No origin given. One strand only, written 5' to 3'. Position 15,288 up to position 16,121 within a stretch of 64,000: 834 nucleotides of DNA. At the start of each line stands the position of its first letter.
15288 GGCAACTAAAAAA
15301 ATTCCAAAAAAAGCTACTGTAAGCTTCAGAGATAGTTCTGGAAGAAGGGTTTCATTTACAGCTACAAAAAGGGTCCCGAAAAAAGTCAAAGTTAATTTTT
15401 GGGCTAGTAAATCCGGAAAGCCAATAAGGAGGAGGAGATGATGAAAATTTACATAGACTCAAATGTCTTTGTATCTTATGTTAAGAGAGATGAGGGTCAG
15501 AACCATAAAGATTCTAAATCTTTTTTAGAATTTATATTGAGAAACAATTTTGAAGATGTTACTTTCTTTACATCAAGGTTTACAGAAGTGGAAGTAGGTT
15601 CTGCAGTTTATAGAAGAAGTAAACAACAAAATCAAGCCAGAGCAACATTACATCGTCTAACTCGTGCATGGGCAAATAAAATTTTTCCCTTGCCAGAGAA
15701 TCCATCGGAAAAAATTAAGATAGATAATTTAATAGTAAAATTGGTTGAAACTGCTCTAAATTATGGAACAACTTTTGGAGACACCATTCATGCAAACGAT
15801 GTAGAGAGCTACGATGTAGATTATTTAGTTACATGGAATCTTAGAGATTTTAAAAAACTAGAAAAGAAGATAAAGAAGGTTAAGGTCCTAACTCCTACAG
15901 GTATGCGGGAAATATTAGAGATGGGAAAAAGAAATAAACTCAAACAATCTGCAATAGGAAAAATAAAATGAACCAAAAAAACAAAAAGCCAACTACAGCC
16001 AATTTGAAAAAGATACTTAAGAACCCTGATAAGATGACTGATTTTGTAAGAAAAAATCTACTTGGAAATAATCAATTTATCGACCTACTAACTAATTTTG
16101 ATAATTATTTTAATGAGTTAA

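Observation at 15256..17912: Overlapping four-gene block: basic repeat peptide, PIN, HEPN-like, PIN-like. Candidate multi-RNase abortive/TA module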

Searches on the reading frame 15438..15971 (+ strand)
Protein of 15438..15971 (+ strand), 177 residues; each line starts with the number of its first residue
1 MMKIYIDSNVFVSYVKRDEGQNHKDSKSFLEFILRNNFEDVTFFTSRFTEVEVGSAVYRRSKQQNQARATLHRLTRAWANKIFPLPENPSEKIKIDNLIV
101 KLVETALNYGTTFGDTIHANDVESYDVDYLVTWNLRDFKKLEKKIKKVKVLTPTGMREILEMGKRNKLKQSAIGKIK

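Call 3: search_protein_families(library=pfam, proteins=[window:15438-15971:+], max_evalue=1)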
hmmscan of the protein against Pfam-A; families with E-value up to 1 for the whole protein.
window:15438-15971:+ (177 aa): 4 families
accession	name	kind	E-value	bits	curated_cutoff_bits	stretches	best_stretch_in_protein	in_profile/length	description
PF01850.27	PIN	-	0.0019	19.3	23.6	1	4-85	1-72/120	PIN domain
PF13470.12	PIN_3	-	0.04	15.2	27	1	4-97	2-75/115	PIN domain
PF15953.10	PDU_like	-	0.12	12.8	27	1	96-144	60-108/153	Putative propanediol utilisation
PF00533.33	BRCT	-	0.13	12.9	21.3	1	124-158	40-76/78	BRCA1 C Terminus (BRCT) domain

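Call 4: search_protein_families(library=padloc, proteins=[window:15438-15971:+], max_evalue=1)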
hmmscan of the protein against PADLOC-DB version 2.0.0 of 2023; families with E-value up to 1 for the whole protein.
window:15438-15971:+ (177 aa): 1 family
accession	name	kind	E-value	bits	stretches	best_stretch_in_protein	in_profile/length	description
PDLC05013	PDC-S40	-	0.027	12.4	1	128-172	162-208/211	-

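Call 5: search_protein_families(library=ncbifam, proteins=[window:15438-15971:+], max_evalue=1)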
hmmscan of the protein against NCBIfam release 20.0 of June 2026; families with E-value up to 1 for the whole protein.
window:15438-15971:+ (177 aa): 0 families

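Call 6: search_protein_families(library=phrogs, proteins=[window:15438-15971:+], max_evalue=1)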
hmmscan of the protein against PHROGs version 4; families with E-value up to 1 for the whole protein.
window:15438-15971:+ (177 aa): 0 families

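Call 48: search_solved_structures(query=window:15438-15971:+, max_evalue=10, show_alignments=2)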
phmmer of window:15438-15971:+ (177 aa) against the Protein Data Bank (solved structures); distinct sequences matched with E-value up to 10: 5.
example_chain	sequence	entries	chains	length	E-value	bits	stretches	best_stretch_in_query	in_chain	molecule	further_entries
3qde_A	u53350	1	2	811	0.13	15.4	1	15-64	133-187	Cellobiose phosphorylase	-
8ho7_A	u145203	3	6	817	0.13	15.4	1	15-64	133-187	Cellobiose phosphorylase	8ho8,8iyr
8ho9_A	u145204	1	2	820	0.18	14.9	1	15-64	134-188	Cellobiose phosphorylase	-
8hob_A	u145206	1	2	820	0.18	14.9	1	15-64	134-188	Cellobiose phosphorylase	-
5xee_A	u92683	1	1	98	1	12.4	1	10-49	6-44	Cytochrome b5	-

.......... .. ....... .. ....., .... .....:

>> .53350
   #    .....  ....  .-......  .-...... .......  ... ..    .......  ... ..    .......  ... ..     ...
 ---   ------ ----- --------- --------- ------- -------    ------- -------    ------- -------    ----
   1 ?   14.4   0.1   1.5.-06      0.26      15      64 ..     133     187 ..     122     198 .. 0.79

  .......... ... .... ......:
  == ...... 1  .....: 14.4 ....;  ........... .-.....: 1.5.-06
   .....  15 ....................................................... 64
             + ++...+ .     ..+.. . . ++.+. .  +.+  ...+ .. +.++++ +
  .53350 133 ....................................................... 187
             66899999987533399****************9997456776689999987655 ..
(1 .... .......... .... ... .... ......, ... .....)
